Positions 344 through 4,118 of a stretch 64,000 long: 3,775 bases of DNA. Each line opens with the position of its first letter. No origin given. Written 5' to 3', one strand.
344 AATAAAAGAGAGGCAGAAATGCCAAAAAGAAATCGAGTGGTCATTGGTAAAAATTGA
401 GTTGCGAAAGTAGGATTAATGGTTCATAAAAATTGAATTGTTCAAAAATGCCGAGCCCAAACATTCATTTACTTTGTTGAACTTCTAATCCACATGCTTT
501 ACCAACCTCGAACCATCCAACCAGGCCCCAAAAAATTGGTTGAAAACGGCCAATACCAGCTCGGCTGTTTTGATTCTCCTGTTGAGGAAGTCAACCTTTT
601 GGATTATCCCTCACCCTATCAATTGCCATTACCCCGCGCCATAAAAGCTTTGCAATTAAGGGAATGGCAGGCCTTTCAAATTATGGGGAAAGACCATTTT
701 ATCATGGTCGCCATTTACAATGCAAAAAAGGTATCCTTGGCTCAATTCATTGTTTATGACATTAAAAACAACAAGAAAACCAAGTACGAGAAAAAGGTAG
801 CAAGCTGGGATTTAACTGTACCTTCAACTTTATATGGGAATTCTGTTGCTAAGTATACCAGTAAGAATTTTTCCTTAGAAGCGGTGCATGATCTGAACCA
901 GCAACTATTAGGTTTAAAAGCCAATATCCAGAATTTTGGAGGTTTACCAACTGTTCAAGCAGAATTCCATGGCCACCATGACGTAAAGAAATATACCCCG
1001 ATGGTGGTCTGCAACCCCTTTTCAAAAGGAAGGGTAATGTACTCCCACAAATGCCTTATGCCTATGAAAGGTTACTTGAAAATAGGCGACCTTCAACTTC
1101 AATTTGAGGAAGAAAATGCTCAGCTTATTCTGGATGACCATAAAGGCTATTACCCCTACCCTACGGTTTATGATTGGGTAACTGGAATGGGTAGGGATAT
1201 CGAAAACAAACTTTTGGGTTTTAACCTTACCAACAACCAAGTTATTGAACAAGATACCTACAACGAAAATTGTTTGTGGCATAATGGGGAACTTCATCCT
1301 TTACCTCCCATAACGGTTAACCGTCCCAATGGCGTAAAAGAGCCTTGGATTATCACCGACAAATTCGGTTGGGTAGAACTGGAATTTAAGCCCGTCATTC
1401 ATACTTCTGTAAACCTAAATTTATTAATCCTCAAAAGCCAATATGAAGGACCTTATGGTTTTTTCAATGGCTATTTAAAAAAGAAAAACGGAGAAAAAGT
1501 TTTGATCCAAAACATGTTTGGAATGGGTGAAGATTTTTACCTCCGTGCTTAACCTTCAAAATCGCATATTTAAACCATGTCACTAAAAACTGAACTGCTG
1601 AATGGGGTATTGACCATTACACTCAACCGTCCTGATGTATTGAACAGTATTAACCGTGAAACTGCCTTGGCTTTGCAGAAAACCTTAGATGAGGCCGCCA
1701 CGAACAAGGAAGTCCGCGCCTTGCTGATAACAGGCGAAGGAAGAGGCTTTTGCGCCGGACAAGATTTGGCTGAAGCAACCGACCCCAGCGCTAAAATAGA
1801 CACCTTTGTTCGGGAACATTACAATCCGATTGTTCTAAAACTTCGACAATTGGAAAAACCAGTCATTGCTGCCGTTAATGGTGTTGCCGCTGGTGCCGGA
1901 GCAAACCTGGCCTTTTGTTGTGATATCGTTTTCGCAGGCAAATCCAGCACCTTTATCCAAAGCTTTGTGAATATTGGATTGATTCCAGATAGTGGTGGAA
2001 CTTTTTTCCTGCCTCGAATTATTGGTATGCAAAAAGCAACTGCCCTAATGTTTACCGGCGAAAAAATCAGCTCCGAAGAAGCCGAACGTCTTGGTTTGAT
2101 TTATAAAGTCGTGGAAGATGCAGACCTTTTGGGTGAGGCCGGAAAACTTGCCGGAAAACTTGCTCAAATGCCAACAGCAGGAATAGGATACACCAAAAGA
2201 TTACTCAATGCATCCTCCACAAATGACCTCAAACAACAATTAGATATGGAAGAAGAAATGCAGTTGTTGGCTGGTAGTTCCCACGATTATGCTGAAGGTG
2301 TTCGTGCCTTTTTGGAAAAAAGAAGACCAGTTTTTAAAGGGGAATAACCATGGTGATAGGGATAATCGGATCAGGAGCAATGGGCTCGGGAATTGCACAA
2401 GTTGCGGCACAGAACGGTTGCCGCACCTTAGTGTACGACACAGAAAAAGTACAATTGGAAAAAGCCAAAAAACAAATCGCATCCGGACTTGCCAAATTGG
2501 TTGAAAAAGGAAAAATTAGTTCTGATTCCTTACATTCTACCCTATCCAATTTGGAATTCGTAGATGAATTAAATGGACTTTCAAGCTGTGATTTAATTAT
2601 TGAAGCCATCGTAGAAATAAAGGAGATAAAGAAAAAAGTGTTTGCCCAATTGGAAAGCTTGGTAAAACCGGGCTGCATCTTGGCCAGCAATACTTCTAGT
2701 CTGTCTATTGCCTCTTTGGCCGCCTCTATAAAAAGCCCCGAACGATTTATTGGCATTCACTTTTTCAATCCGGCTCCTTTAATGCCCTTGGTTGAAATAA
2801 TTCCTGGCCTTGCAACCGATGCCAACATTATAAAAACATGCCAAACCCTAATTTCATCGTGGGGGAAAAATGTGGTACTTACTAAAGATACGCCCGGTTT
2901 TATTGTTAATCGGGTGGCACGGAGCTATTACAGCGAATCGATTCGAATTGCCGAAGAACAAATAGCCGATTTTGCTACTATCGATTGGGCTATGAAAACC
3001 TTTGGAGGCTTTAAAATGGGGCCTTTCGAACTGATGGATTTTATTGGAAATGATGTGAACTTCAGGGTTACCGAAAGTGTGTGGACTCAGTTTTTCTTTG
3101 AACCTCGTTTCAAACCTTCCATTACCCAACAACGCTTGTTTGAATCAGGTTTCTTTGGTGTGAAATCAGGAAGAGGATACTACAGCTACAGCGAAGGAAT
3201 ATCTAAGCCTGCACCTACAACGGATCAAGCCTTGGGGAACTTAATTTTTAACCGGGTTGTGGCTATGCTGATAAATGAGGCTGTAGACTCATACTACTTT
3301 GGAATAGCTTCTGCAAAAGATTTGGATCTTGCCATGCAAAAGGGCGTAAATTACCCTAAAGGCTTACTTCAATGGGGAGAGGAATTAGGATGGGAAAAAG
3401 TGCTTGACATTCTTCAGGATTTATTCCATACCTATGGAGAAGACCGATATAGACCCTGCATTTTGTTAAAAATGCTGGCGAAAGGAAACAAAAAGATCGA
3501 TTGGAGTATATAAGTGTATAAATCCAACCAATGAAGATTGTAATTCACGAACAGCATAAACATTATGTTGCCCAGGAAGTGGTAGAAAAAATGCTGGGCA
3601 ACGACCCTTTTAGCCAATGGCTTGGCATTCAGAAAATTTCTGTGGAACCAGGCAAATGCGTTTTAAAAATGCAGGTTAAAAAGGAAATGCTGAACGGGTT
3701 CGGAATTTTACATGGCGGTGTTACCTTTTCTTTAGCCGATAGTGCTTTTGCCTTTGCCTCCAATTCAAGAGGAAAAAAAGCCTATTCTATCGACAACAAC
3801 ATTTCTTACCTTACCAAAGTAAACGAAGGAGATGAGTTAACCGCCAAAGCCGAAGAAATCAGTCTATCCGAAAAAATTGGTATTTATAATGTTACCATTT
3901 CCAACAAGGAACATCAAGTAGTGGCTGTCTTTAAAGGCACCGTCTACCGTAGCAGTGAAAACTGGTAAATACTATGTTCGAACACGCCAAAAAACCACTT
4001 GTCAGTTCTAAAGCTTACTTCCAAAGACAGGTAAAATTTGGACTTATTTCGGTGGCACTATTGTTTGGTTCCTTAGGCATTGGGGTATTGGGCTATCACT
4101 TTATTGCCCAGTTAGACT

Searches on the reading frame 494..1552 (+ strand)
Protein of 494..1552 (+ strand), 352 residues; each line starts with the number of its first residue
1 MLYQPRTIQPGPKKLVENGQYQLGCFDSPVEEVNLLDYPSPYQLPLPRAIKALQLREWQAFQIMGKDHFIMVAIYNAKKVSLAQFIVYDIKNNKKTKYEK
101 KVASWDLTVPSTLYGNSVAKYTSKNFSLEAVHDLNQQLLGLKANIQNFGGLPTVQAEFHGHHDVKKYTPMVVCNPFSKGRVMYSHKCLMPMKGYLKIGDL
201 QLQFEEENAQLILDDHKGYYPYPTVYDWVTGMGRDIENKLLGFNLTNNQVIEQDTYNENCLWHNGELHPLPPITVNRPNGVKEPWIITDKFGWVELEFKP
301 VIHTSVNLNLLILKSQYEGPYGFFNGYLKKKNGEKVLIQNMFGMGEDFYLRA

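Call 72: search_protein_families(library=pfam, proteins=[window:494-1552:+], max_evalue=0.00001)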
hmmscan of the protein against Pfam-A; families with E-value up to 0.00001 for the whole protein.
window:494-1552:+ (352 aa): 1 family
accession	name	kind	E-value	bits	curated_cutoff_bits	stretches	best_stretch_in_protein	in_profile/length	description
PF10974.15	DUF2804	-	7.1e-45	154.1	26.9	1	50-349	37-336/339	Domain of unknown function (DUF2804)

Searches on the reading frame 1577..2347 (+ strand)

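Call 72: search_protein_families(library=pfam, proteins=[window:1577-2347:+], max_evalue=0.00001)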
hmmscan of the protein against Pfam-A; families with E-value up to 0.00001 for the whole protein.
window:1577-2347:+ (256 aa): 2 families
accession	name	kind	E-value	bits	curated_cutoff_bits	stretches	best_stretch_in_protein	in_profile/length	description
PF00378.25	ECH_1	-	6.6e-67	225.9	27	1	9-255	4-250/251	Enoyl-CoA hydratase/isomerase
PF16113.10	ECH_2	-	2.4e-37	129.6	27.2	1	13-184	3-177/335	Enoyl-CoA hydratase/isomerase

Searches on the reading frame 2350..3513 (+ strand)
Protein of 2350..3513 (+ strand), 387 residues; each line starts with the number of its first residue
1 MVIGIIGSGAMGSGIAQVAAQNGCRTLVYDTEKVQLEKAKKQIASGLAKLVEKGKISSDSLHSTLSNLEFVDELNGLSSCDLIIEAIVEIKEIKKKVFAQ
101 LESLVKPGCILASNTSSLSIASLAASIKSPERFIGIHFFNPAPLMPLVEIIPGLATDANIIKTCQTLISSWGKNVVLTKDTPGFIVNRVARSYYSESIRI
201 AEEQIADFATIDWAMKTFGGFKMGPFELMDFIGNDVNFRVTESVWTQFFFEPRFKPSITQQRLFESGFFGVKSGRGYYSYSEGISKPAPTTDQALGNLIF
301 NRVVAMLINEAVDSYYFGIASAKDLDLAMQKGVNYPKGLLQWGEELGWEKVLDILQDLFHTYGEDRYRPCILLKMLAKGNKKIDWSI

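Call 72: search_protein_families(library=pfam, proteins=[window:2350-3513:+], max_evalue=0.00001)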
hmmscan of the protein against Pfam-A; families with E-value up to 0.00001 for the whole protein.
window:2350-3513:+ (387 aa): 3 families
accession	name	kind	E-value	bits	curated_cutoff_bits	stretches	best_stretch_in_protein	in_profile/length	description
PF02737.24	3HCDH_N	-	7.9e-61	205.5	22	1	3-181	2-180/180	3-hydroxyacyl-CoA dehydrogenase, NAD binding domain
PF00725.27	3HCDH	-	3.3e-43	146.6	22.1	2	183-280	1-97/97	3-hydroxyacyl-CoA dehydrogenase, C-terminal domain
PF03446.21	NAD_binding_2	-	6.5e-06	26.7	21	0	3-115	2-93/161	NAD binding domain of 6-phosphogluconate dehydrogenase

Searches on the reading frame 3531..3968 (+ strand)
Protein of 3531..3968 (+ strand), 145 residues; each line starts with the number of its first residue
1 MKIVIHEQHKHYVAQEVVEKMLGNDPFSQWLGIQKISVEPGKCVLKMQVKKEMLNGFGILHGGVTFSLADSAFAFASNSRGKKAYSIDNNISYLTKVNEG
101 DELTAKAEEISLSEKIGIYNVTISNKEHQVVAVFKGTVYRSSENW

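Call 72: search_protein_families(library=pfam, proteins=[window:3531-3968:+], max_evalue=0.00001)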
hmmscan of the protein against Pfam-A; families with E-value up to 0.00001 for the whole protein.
window:3531-3968:+ (145 aa): 1 family
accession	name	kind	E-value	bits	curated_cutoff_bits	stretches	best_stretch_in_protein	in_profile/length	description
PF03061.28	4HBT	-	1.2e-12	48.3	20.6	1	57-131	1-78/79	Thioesterase superfamily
